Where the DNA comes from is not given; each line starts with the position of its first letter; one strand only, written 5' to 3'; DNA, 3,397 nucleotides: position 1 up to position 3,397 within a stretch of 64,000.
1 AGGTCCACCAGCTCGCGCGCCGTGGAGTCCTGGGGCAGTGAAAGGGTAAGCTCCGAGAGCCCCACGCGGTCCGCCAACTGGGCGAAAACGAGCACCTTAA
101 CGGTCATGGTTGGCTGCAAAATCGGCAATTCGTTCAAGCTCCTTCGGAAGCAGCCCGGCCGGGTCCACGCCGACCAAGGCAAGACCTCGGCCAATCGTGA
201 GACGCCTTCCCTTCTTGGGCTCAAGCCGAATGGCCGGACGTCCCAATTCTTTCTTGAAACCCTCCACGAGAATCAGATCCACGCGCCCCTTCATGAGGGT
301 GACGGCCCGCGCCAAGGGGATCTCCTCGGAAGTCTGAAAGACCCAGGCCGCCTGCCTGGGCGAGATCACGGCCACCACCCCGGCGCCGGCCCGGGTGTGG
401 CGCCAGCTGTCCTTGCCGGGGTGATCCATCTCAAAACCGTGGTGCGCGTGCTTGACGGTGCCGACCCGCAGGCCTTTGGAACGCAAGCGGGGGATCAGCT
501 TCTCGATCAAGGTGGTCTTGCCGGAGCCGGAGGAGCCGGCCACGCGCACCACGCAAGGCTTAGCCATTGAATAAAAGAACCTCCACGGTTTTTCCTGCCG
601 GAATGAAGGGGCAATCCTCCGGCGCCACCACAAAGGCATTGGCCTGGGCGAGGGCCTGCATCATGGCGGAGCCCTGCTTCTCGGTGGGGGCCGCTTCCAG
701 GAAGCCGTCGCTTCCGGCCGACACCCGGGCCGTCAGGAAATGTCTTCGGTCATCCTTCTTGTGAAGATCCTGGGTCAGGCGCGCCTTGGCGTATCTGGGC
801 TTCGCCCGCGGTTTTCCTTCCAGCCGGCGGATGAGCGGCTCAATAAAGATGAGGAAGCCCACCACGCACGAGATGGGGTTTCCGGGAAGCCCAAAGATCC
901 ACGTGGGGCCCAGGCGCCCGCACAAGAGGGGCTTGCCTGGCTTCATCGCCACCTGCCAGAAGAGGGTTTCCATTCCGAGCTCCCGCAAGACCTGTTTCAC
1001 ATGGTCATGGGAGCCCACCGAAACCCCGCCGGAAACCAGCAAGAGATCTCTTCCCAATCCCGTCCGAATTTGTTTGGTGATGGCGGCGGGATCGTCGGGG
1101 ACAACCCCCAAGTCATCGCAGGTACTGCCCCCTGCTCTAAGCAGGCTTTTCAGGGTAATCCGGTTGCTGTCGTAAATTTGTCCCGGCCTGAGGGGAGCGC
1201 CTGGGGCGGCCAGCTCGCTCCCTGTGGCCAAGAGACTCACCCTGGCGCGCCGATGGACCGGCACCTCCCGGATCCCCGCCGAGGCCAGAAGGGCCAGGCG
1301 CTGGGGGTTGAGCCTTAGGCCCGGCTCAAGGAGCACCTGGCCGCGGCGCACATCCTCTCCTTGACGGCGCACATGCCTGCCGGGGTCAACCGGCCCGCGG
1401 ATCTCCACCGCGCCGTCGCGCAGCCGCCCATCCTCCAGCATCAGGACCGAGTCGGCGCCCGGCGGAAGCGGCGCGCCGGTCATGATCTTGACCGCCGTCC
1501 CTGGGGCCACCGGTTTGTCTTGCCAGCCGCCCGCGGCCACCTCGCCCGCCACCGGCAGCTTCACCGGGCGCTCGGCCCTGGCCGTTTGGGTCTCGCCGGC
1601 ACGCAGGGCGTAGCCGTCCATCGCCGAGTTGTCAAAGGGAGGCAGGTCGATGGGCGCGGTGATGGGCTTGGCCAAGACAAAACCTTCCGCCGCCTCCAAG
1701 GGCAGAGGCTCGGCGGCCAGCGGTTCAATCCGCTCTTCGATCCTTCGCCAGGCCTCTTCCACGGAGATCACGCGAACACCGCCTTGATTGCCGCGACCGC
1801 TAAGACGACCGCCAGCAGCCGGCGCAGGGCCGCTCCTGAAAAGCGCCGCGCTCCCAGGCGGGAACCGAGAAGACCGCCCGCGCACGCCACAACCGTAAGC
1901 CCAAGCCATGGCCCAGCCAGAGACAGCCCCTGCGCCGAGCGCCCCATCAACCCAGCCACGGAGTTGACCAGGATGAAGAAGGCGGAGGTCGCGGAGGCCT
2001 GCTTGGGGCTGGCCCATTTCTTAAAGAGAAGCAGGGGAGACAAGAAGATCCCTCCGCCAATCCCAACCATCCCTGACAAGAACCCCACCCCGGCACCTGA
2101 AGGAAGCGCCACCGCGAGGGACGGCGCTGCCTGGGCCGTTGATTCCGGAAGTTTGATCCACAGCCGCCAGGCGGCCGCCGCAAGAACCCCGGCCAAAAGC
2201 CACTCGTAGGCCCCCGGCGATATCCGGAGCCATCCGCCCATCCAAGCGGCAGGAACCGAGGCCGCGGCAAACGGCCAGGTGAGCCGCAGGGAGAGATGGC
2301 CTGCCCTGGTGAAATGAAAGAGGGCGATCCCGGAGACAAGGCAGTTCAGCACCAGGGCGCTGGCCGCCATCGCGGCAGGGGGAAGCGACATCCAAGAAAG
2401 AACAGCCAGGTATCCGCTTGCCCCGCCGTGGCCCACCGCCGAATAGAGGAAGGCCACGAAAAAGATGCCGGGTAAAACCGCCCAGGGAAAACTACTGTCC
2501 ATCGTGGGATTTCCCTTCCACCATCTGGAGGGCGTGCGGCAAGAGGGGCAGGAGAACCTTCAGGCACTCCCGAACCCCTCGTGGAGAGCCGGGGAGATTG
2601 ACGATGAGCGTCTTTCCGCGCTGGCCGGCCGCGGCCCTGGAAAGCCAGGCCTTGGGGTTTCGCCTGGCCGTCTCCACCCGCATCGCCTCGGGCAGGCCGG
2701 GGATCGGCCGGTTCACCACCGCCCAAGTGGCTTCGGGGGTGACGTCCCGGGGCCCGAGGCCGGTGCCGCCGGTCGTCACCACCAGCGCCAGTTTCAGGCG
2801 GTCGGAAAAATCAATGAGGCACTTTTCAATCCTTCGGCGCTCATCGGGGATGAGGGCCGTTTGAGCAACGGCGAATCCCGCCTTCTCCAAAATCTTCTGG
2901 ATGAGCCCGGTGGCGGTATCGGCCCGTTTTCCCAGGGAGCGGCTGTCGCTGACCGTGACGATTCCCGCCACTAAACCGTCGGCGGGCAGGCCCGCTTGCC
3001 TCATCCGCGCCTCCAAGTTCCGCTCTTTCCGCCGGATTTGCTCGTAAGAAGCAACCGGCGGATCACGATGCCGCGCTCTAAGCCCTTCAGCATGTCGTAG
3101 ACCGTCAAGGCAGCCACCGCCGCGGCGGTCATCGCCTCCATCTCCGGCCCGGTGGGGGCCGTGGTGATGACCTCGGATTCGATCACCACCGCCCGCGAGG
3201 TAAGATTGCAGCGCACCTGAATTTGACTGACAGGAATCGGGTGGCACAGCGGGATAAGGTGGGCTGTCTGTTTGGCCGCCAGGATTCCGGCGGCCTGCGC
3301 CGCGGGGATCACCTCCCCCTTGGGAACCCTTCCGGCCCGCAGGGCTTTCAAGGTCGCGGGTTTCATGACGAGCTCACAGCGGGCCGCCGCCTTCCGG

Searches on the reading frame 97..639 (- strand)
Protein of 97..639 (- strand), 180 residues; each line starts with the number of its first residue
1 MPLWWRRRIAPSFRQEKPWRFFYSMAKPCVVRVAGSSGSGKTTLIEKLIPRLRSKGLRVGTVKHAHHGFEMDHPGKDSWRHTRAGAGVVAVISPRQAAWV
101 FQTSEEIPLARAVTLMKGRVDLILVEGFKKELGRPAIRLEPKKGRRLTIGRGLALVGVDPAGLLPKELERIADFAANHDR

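Call 67: search_protein_families(library=pfam, proteins=[window:97-639:-], max_evalue=0.01)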
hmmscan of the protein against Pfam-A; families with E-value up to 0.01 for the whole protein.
window:97-639:- (180 aa): 11 families
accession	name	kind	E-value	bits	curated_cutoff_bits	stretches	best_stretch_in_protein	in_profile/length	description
PF03205.20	MobB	-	3.3e-39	134.3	26.6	1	30-132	1-103/133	Molybdopterin guanine dinucleotide synthesis protein B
PF03308.22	MeaB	-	0.00017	21.1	23.1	1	28-62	33-67/273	Methylmalonyl Co-A mutase-associated GTPase MeaB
PF03266.21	NTPase_1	-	0.0003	21.1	23.9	1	32-60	3-31/168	NTPase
PF25199.1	nSTAND_NTPase5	-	0.00078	19.7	34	1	26-66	39-80/145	Novel STAND NTPase 5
PF03193.22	RsgA_GTPase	-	0.0015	18.8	30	1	27-64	105-139/174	RsgA GTPase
PF06414.18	Zeta_toxin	-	0.002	18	22.3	1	24-53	12-41/199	Zeta toxin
PF02492.25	cobW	-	0.0021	18.1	20.7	1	30-61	2-32/180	CobW/HypB/UreG, nucleotide-binding domain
PF13191.12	AAA_16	-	0.0022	19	32.6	1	28-67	24-63/167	AAA ATPase domain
PF00485.24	PRK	-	0.0023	18.2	22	1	30-72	1-47/196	Phosphoribulokinase / Uridine kinase family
PF20720.3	nSTAND3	-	0.0045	17.1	27.2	1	30-66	19-55/155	Novel STAND NTPase 3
PF00005.33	ABC_tran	-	0.0071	17.4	25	1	30-89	13-64/137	ABC transporter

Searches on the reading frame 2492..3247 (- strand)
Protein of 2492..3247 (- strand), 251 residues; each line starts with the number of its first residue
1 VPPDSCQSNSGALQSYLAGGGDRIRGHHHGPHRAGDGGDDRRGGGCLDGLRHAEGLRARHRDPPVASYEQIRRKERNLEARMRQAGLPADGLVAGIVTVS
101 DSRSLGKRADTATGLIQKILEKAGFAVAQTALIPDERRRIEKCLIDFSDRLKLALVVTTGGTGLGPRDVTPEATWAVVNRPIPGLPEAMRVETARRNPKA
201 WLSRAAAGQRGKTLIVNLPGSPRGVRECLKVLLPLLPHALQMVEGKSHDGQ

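Call 54: search_protein_families(library=pfam, proteins=[window:2492-3247:-], max_evalue=0.001)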
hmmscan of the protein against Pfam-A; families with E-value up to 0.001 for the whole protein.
window:2492-3247:- (251 aa): 1 family
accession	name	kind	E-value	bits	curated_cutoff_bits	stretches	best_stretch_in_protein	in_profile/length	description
PF00994.29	MoCF_biosynth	-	9.2e-30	103.7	26.6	1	95-238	1-144/144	Probable molybdopterin binding domain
